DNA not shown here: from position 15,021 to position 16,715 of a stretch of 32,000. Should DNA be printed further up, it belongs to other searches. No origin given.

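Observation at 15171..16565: Unusual architecture of the PLD nuclease: one HKD domain, ~110-aa Ala/Ser/Pro/Gly linker, orphan C-terminal domain with faint B3/pseudobarrel-like pattern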

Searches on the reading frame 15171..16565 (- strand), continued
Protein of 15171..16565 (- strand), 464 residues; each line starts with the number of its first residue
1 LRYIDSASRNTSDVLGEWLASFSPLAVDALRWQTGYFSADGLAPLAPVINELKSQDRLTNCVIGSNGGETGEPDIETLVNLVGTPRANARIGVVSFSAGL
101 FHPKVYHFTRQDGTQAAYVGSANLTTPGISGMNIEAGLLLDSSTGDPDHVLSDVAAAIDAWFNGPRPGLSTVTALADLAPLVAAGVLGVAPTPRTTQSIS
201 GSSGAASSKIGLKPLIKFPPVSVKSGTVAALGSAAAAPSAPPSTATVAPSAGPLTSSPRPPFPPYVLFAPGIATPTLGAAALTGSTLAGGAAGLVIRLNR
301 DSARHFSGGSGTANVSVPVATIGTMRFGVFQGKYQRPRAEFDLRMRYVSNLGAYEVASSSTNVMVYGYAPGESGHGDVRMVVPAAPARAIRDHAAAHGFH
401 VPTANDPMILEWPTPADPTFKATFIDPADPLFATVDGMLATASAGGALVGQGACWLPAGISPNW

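Call 50: find_related_loci(query=A4, collection=genome_contigs, flank=6000)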
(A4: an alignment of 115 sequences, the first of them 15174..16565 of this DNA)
Query A4 (464 aa) in genome_contigs; peptide patterns used: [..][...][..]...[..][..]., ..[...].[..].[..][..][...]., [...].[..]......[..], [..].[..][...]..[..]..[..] (x = any residue, [..] = any of these).
441 stretches matched a pattern; 90 encode a relative of the query (tblastn E <= 1e-3); the best 80 are kept; 80 distinct loci.
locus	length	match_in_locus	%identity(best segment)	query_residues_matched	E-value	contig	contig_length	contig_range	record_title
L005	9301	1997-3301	98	1-435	0e+0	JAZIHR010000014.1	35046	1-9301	MAG: Alphaproteobacteria bacterium isolate R2July2020-bin.2 R2July2020-bin.2_NODE_309_length_350468.647212, whole genome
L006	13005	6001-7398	82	1-464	0e+0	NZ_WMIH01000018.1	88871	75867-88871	Paracoccus shanxieyensis strain DK398 Scaffold18, whole genome shotgun sequence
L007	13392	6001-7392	81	1-464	0e+0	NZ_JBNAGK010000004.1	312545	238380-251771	Tropicibacter sp. S64 Scaffold4, whole genome shotgun sequence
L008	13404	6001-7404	79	1-464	0e+0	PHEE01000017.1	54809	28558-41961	MAG: Alphaproteobacteria bacterium HGW-Alphaproteobacteria-4 bjp_ig2158_scaffold_290, whole genome shotgun sequence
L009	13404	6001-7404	78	1-464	0e+0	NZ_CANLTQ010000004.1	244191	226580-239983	Uncultured Jannaschia sp. isolate 2-243.fasta NODE_4, whole genome shotgun sequence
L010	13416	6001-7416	57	1-464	6e-166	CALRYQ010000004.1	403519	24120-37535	MAG: Devosia equisanguinis isolate JJ-MEM5D2-223-7-m1-bin346 genome assembly, contig: JJ-MEM5D2-223-C8, whole genome sho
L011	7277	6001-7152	60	1-381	1e-144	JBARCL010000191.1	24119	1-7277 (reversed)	MAG: Sulfitobacter sp. isolate MFD03261_ilm_asm_bin14 k127_74240, whole genome shotgun sequence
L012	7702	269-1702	48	1-464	9e-141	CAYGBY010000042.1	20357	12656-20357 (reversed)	MAG TPA_asm: uncultured Pseudomonadales bacterium isolate ERP110561_co1_65 genome assembly, contig: NODE_1650_length_203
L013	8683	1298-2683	51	1-457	1e-138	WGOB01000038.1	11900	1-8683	MAG: Alphaproteobacteria bacterium isolate RI_27 c_000000105295, whole genome shotgun sequence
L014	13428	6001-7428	48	1-464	6e-138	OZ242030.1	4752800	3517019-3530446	MAG: Paracoccaceae bacterium isolate b0a31e3e-96fe-4094-b8e3-cdc964d6e1dc genome assembly, chromosome: 1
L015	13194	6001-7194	49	1-425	6e-133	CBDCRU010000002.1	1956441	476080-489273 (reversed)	MAG: Alphaproteobacteria bacterium isolate 004192cc-7be1-4318-a486-98437b1b10df genome assembly, contig: contig_2, whole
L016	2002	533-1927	46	1-464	2e-137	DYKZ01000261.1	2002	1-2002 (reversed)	MAG TPA_asm: Anaerolinea thermophila isolate SulCav_AS07-7_3_61_171 SulCav_AS07_7_45049_length_2002_cov_87_293785, whole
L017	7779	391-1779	48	1-464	9e-128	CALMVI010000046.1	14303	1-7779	MAG TPA_asm: uncultured Acetobacteraceae bacterium isolate SRR13685123_bin.3_CONCOCT_v1.1_MAG genome assembly, contig: N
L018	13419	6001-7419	47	1-464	4e-125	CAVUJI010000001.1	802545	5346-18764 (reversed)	MAG: uncultured beta proteobacterium isolate MFD01721.bin.2.93 genome assembly, contig: contig_14104, whole genome shotg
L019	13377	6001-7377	44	1-464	7e-119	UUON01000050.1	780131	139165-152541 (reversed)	Pseudomonas sp. 286 isolate p4.D11 genome assembly, contig: 50, whole genome shotgun sequence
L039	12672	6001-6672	44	2-222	6e-52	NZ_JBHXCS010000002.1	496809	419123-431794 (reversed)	Corynebacterium sp. NPDC060344 NPDC060344_T2_E3.ctg-0002, whole genome shotgun sequence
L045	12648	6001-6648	46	1-217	1e-50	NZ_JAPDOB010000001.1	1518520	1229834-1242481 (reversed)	Sphingomonas arvum strain BN140010 contig1, whole genome shotgun sequence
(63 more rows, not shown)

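Call 54: search_protein_families(library=pfam, proteins=[L045:6001-7128:+, L045:7139-8821:-, L045:4517-5716:+, L039:5992-7221:+, L039:7222-8811:-, L039:4762-5967:+, L039:1428-4667:+], max_evalue=0.01)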
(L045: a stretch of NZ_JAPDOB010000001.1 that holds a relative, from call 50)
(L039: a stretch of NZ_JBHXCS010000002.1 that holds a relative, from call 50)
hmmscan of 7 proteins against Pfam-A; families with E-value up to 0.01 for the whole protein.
L045:6001-7128:+ (375 aa): 2 families
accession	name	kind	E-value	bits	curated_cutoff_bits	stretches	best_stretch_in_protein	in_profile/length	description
PF13091.12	PLDc_2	-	4.3e-05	23.8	27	1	49-144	28-118/132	PLD-like domain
PF09565.16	RE_NgoFVII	-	0.0053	16.5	23.8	1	102-145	93-136/162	NgoFVII restriction endonuclease N-terminal PLD domain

L045:7139-8821:- (560 aa): 8 families
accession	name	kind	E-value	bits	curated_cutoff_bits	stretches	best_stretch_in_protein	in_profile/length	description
PF22837.1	M_Eco57I_C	-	1.1e-32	114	27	1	276-527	5-256/283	Type II methyltransferase M.Eco57I, C-terminal domain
PF02384.22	N6_Mtase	-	7.4e-11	42.4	20.4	1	24-199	20-200/311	N-6 DNA Methylase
PF07669.17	Eco57I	-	1e-10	42.4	25.3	1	106-200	59-153/171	Eco57I restriction-modification methylase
PF13649.12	Methyltransf_25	-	1.5e-06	29.3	27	1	54-145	1-86/97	Methyltransferase domain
PF13847.12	Methyltransf_31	-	0.00015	21.9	27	1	51-127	4-81/145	Methyltransferase domain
PF13489.12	Methyltransf_23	-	0.00051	20.2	27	1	51-192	23-124/164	Methyltransferase domain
PF08242.18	Methyltransf_12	-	0.00083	20.5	30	1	57-126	3-71/98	Methyltransferase domain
PF08241.18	Methyltransf_11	-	0.0017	19.4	21.2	0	55-110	1-53/95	Methyltransferase domain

L045:4517-5716:+ (399 aa): 1 family
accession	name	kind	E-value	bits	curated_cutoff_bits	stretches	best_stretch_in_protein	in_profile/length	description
PF01098.24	FTSW_RODA_SPOVE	-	9.2e-92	308.2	26.4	1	47-393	5-355/356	Cell cycle protein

L039:5992-7221:+ (409 aa): 2 families
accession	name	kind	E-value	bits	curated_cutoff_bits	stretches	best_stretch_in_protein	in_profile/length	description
PF09565.16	RE_NgoFVII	-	1.3e-07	31.5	23.8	1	77-148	62-136/162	NgoFVII restriction endonuclease N-terminal PLD domain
PF13091.12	PLDc_2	-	7.8e-05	23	27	1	52-147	28-118/132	PLD-like domain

L039:7222-8811:- (529 aa): 7 families
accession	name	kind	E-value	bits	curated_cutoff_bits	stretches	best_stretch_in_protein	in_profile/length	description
PF22837.1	M_Eco57I_C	-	1.1e-35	123.9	27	1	245-504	4-264/283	Type II methyltransferase M.Eco57I, C-terminal domain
PF07669.17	Eco57I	-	8.9e-12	45.9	25.3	1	71-193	49-169/171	Eco57I restriction-modification methylase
PF02384.22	N6_Mtase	-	1.5e-11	44.6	20.4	1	6-224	15-247/311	N-6 DNA Methylase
PF13489.12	Methyltransf_23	-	0.0017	18.5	27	1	27-84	14-70/164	Methyltransferase domain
PF08241.18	Methyltransf_11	-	0.0019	19.2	21.2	1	41-89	1-53/95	Methyltransferase domain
PF13649.12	Methyltransf_25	-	0.0022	19.1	27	0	41-102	2-68/97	Methyltransferase domain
PF08242.18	Methyltransf_12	-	0.0049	18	30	0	42-81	2-43/98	Methyltransferase domain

L039:4762-5967:+ (401 aa): 4 families
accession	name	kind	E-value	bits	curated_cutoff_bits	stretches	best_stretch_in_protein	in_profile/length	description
PF06071.19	YchF-GTPase_C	-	4.7e-40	136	27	1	317-400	1-84/84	Protein of unknown function (DUF933)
PF01926.29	MMR_HSR1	-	6.5e-22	78.2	21.9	1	47-149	2-85/113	50S ribosome-binding GTPase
PF02421.24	FeoB_N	-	4.4e-08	33.2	27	1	47-89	3-45/156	Ferrous iron transport protein B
PF02824.27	TGS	-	0.0073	16.8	22.2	0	332-397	12-58/60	TGS domain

L039:1428-4667:+ (1079 aa): 0 families

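Call 72: search_protein_families(library=padloc, proteins=[window:15171-16565:-], max_evalue=0.001)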
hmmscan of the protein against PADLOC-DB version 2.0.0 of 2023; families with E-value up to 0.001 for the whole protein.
window:15171-16565:- (464 aa): 5 families
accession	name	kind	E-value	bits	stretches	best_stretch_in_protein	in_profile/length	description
PDLC02707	PbeA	-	1.2e-05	22.1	1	74-173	108-208/672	PbeA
PDLC02704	PbeA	-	1.6e-05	21.6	1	69-136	102-168/682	PbeA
PDLC03829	ZacB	-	0.00012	19.1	1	102-143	298-337/586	-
PDLC02703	PbeA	-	0.00054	16.7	0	75-161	111-199/626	PbeA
PDLC04553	PDC-M27B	-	0.00088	16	0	96-134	103-140/635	-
